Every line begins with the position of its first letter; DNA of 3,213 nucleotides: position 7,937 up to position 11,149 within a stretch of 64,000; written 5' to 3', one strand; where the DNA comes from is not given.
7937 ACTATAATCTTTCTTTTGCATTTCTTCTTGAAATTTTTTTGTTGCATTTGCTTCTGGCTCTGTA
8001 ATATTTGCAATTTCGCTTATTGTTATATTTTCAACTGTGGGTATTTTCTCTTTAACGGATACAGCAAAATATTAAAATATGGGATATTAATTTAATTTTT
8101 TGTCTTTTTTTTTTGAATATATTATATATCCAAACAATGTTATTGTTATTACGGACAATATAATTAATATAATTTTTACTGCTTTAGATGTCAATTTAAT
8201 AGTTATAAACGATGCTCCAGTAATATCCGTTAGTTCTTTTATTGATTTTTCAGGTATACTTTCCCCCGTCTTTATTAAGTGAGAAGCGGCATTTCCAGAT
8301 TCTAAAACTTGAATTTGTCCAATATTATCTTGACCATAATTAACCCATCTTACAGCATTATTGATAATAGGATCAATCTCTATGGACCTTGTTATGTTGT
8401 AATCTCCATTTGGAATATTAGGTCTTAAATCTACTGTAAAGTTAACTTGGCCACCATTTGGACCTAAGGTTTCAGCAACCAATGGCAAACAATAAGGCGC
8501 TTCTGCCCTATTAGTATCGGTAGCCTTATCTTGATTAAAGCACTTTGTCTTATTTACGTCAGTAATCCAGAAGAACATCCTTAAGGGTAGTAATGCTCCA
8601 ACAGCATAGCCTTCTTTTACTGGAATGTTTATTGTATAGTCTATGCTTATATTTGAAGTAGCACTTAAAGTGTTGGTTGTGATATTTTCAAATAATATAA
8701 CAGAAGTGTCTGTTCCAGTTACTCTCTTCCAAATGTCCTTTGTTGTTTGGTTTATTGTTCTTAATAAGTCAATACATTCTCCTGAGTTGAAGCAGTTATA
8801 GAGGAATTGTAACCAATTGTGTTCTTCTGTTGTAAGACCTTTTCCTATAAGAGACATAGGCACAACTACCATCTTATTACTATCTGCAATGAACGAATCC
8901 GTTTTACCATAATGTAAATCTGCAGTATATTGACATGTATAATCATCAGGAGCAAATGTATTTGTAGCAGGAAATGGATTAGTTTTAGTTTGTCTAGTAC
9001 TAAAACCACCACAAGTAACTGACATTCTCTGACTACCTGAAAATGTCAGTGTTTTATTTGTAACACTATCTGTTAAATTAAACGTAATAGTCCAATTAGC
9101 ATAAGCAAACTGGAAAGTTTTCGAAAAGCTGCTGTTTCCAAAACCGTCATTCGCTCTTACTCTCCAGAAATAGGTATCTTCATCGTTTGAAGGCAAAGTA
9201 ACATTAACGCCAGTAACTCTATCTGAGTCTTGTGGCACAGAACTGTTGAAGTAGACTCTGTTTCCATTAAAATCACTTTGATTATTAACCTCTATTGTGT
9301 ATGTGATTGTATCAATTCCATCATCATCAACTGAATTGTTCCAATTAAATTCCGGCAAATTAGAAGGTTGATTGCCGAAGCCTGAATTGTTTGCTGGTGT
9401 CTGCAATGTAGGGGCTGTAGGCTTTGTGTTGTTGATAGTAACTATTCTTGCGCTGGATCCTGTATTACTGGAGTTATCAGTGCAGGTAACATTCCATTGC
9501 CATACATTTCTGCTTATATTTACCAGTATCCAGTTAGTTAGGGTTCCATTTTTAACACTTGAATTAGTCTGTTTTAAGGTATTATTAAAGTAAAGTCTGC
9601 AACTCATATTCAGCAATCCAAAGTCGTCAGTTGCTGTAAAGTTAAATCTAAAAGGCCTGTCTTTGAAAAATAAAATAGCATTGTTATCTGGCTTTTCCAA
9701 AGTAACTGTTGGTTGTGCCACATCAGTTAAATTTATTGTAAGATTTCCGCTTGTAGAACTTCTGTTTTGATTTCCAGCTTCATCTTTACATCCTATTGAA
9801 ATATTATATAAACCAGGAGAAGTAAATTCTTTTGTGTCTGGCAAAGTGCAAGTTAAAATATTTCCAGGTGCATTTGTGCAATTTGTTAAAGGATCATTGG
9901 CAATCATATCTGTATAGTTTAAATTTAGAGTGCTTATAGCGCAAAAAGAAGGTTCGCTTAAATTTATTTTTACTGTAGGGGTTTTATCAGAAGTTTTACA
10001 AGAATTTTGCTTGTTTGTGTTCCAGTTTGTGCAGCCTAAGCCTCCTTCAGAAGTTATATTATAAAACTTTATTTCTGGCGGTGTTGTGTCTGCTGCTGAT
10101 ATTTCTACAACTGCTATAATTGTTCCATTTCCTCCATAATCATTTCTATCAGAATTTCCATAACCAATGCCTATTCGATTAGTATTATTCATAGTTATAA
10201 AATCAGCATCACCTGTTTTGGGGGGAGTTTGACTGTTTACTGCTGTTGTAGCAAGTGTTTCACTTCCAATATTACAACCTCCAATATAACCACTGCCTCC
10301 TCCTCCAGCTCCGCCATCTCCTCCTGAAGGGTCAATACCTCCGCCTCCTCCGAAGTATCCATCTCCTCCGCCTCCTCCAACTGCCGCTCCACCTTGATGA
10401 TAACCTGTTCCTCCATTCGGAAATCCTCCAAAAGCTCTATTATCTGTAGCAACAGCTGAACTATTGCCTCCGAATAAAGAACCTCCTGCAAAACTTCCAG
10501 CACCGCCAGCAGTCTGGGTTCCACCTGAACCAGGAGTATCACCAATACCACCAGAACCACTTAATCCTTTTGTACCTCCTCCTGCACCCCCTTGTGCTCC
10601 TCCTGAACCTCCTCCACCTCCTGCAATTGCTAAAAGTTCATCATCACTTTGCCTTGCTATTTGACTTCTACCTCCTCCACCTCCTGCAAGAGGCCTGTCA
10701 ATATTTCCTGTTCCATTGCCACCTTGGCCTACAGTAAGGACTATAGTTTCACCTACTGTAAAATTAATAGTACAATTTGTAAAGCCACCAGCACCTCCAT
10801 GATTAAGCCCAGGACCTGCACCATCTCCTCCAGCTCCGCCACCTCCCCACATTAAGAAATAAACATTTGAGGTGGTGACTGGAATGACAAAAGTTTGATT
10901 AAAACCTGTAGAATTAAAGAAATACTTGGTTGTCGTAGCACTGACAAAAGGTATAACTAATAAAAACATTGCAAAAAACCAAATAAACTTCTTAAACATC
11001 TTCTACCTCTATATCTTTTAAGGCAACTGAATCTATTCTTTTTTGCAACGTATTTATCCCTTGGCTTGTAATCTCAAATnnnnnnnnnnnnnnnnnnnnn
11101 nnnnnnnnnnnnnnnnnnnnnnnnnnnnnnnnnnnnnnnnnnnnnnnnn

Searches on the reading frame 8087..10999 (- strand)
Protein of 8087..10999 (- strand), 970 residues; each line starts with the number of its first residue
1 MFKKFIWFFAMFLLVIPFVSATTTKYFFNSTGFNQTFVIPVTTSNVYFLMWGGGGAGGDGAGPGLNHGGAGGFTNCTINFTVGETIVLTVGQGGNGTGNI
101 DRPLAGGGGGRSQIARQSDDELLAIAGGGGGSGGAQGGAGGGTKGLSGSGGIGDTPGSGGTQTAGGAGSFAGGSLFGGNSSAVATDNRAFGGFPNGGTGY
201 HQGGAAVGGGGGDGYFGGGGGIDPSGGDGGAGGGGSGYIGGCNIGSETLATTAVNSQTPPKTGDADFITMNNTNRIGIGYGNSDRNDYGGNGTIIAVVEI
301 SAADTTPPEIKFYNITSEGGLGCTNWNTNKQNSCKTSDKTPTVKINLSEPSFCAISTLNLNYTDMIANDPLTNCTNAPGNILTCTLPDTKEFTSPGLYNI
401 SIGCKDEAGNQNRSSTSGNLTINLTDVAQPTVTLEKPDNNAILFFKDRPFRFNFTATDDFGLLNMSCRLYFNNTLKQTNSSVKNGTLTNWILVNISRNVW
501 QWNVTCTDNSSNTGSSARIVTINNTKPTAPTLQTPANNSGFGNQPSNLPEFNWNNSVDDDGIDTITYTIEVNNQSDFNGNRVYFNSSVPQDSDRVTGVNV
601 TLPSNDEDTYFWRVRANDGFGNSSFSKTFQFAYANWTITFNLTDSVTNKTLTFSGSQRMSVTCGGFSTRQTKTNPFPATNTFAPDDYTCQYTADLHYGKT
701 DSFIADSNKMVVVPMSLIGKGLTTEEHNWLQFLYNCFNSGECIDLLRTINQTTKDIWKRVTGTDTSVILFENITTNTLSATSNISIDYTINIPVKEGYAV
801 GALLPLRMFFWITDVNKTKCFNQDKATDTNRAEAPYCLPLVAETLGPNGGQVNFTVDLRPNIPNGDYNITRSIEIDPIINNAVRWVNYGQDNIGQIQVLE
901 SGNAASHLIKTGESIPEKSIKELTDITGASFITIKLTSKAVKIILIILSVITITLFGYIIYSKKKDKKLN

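Call 49: search_protein_families(library=pfam, proteins=[window:8087-10999:-], max_evalue=0.001)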
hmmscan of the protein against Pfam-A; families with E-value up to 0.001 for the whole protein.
window:8087-10999:- (970 aa): 2 families
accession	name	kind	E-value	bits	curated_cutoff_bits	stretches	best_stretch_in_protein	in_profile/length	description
PF21722.4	Gly_rich_2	-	0.00027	21.4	24.3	1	35-238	6-205/226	Glycine-rich domain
PF25788.1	Ig_Rha78A_N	-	0.00081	20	27.4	0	549-631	20-99/105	Rha78A-like, N-terminal immunoglobulin domain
